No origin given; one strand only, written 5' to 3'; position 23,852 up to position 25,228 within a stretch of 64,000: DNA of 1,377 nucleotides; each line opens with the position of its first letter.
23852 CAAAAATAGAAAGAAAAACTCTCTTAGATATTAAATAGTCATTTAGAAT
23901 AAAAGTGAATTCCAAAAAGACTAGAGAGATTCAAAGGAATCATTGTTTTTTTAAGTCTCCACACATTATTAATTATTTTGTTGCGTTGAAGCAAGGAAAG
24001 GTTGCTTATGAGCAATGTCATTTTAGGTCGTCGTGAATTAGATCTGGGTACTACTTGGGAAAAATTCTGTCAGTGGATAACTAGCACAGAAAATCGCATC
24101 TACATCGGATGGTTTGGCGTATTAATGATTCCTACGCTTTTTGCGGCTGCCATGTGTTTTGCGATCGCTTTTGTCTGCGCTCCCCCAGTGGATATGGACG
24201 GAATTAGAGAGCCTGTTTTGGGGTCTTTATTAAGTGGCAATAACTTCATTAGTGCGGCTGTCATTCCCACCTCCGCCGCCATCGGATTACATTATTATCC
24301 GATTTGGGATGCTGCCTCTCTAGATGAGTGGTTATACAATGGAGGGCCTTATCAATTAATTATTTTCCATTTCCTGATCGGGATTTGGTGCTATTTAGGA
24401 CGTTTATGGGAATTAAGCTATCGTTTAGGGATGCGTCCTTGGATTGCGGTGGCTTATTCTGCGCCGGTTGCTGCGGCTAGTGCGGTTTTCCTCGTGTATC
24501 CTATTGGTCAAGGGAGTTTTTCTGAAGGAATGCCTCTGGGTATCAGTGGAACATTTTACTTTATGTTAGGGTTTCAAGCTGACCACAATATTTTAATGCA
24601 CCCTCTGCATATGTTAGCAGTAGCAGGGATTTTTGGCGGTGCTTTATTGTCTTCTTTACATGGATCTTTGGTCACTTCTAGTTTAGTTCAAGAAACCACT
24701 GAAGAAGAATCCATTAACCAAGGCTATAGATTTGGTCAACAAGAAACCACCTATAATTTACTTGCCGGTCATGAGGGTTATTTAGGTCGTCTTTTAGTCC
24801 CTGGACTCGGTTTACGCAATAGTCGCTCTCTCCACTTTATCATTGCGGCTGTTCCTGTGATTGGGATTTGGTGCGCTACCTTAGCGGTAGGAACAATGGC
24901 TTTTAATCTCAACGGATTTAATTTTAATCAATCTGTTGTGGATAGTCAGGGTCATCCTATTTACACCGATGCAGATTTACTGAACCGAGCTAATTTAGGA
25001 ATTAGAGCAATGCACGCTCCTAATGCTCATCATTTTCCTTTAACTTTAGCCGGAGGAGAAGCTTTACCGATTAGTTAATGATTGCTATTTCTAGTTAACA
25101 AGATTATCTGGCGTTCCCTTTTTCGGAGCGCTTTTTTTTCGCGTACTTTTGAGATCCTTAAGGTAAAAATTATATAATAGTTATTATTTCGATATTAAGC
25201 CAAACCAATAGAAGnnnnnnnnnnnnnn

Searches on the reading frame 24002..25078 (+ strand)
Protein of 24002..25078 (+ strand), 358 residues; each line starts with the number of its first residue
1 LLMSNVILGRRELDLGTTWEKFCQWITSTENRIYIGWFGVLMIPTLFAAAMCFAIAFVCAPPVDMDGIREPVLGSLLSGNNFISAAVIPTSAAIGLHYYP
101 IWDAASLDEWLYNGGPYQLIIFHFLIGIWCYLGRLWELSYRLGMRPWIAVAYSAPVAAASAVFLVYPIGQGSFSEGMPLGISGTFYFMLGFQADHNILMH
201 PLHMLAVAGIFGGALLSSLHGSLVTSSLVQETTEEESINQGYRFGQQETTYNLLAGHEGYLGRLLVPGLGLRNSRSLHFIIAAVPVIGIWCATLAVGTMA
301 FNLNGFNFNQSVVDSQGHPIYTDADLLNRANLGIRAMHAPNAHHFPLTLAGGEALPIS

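Call 82: search_protein_families(library=pfam, proteins=[window:24002-25078:+], max_evalue=0.001)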
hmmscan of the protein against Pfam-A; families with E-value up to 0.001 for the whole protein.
window:24002-25078:+ (358 aa): 1 family
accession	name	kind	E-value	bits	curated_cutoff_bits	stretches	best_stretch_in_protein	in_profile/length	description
PF00124.24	Photo_RC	-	1.4e-87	293.6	27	1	33-330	1-255/260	Photosynthetic reaction centre protein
